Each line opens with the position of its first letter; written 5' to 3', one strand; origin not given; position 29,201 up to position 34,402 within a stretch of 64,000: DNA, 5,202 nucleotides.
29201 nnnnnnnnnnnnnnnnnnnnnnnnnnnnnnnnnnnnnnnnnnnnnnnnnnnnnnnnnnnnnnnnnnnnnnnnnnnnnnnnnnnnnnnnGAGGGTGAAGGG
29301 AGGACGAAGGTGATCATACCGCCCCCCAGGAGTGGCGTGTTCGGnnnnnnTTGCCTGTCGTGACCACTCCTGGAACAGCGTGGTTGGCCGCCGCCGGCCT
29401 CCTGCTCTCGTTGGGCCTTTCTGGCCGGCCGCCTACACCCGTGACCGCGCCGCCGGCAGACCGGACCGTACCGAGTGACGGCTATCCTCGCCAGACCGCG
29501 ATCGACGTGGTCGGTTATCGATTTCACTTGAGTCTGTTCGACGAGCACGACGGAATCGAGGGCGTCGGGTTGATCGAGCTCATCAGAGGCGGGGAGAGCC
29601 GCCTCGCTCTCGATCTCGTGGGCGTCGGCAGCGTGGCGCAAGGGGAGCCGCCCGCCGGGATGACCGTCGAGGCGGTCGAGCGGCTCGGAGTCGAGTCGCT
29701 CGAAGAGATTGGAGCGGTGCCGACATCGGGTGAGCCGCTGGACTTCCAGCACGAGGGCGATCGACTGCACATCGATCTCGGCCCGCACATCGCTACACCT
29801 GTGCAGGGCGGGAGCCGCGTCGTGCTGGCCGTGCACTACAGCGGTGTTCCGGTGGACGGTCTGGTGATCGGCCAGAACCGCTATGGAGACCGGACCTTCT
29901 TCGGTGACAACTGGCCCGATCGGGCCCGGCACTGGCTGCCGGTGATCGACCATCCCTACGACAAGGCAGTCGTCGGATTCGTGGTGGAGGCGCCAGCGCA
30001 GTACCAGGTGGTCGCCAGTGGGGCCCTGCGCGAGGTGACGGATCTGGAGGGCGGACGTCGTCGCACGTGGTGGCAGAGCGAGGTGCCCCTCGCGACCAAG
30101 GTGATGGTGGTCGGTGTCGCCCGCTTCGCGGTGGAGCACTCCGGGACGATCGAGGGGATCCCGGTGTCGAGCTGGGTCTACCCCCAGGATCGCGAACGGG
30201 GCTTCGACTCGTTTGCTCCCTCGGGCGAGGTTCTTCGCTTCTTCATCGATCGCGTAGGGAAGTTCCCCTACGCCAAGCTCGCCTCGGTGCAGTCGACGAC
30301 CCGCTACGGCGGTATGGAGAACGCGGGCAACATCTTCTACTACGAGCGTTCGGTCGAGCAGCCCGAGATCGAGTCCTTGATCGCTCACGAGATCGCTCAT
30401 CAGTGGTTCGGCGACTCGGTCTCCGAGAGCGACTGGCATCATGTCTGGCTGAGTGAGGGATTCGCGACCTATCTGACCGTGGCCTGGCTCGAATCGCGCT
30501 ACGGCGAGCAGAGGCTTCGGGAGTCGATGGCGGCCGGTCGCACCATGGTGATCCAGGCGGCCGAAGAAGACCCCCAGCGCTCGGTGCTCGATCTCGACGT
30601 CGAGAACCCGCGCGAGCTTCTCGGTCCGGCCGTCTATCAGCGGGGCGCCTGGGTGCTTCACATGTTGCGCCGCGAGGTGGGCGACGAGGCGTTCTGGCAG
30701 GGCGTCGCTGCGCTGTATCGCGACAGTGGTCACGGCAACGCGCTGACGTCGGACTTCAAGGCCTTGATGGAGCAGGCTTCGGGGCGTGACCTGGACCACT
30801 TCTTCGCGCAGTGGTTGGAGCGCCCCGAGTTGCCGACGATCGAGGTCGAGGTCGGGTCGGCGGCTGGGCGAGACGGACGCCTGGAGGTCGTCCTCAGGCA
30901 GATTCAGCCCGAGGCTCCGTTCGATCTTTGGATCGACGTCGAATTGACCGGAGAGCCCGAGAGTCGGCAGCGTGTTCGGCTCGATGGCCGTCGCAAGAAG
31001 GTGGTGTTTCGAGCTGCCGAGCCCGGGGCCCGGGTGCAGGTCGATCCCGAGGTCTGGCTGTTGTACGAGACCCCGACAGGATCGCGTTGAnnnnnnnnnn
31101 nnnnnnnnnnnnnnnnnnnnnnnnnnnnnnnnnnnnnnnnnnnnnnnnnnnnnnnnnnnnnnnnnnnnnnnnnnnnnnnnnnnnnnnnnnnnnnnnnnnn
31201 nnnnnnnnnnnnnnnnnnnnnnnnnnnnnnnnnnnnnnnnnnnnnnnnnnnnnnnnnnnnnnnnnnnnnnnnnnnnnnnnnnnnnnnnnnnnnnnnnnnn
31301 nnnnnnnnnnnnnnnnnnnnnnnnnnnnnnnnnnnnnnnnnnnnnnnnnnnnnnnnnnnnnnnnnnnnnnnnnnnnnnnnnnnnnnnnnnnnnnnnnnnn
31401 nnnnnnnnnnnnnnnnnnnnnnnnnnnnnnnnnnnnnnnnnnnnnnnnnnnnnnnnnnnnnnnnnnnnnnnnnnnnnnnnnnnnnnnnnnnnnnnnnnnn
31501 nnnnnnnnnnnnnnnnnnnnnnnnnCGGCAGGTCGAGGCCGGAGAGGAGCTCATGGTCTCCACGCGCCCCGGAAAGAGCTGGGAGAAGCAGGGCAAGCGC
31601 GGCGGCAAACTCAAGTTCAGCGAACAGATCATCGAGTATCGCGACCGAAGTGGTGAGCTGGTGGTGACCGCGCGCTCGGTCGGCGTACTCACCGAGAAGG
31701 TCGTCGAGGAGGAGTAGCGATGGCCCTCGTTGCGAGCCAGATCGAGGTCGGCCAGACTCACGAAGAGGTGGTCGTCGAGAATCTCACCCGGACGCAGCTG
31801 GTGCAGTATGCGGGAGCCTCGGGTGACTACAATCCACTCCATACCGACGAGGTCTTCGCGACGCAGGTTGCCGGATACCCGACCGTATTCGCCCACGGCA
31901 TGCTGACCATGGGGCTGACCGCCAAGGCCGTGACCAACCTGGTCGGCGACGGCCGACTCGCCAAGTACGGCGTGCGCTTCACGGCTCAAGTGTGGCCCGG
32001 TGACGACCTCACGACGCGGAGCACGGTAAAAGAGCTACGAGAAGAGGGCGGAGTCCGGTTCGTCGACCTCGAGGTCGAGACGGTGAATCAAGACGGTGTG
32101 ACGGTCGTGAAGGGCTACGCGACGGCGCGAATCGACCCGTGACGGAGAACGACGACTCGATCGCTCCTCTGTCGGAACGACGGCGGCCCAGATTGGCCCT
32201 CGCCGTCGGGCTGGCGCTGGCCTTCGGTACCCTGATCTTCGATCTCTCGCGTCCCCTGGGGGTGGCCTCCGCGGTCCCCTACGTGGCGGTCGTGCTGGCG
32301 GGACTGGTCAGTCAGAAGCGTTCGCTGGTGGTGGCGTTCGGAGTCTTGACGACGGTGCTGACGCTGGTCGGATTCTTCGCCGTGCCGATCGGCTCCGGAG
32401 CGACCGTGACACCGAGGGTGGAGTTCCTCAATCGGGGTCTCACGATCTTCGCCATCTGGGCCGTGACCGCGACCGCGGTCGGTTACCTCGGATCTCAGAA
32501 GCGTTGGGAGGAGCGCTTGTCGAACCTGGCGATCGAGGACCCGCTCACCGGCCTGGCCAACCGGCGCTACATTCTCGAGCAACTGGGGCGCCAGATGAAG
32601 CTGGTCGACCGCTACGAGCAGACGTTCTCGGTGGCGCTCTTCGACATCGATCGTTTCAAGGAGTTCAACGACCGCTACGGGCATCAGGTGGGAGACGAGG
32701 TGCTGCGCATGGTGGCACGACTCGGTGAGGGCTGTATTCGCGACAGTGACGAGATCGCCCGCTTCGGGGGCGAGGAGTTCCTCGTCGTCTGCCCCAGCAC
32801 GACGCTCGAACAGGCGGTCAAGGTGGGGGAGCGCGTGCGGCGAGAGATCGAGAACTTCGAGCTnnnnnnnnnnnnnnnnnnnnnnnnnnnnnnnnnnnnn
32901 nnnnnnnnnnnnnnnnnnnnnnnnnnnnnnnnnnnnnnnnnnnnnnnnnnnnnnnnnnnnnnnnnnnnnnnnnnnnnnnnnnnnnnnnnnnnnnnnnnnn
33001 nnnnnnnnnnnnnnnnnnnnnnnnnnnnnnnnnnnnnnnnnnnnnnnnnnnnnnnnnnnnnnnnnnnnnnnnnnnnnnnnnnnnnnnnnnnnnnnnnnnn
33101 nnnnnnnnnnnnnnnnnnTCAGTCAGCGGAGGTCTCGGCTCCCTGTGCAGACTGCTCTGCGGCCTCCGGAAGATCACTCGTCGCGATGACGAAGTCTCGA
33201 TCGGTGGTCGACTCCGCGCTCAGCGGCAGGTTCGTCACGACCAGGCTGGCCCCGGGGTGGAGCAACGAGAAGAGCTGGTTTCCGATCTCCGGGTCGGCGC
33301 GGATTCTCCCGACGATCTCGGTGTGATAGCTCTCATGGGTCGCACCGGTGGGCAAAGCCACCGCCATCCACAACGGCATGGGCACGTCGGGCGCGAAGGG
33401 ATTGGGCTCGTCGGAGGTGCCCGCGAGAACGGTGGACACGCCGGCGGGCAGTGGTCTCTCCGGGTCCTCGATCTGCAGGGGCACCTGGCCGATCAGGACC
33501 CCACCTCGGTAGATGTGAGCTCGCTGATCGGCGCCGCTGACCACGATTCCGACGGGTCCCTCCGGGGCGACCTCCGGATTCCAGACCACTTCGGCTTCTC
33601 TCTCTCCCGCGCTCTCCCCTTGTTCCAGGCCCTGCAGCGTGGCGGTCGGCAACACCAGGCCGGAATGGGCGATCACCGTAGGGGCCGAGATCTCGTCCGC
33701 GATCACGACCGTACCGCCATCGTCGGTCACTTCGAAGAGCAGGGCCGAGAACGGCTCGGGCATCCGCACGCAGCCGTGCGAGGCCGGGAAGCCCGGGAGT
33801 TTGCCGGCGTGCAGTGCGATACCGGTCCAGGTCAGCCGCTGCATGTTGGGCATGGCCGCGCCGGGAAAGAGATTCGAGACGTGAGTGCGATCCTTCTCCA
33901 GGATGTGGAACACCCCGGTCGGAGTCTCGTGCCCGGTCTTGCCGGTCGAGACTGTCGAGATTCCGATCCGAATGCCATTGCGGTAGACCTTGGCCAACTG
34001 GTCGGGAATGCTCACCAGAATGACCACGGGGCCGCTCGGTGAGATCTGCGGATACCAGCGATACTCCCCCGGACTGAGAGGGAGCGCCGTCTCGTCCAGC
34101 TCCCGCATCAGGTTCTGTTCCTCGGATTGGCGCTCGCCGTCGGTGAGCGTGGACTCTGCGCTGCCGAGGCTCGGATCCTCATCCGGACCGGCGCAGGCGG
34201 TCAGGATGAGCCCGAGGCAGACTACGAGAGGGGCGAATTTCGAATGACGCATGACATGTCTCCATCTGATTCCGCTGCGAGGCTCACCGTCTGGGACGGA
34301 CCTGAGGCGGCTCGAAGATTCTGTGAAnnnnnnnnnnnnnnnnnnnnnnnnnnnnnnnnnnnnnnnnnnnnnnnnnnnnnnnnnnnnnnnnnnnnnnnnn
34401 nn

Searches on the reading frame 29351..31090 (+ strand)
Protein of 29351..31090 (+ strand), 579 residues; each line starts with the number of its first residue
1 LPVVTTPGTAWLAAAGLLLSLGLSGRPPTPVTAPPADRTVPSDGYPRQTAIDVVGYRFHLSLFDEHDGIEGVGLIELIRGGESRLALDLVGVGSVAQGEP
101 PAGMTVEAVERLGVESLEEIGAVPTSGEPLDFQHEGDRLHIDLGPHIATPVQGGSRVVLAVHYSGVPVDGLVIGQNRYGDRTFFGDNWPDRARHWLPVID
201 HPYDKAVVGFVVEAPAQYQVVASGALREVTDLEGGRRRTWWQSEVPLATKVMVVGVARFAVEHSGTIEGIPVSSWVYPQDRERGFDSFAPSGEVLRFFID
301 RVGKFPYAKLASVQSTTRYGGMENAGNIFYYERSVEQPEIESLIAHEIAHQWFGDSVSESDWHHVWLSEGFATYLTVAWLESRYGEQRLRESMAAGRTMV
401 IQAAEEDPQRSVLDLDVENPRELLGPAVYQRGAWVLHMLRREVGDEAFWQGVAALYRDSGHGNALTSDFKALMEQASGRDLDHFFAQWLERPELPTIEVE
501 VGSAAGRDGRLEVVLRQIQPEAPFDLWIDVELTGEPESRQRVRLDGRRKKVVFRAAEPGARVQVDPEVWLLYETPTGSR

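Call 16: search_protein_families(library=pfam, proteins=[window:29351-31090:+], max_evalue=0.001)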
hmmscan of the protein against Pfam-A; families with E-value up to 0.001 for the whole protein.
window:29351-31090:+ (579 aa): 2 families
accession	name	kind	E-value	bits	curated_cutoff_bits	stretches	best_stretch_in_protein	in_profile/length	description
PF01433.26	Peptidase_M1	-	1.5e-33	116.7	27.7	1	305-488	21-218/218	Peptidase family M1 domain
PF17900.6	Peptidase_M1_N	-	0.00034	21.2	25.8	1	183-249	118-184/186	Peptidase M1 N-terminal domain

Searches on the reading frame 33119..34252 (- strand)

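Call 55: search_protein_families(library=pfam, proteins=[window:33119-34252:-], max_evalue=0.00001)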
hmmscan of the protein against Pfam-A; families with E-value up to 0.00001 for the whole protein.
window:33119-34252:- (377 aa): 1 family
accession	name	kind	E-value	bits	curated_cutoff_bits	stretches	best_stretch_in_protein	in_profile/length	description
PF03734.19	YkuD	-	1.2e-20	75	23.4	1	76-184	2-146/146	L,D-transpeptidase catalytic domain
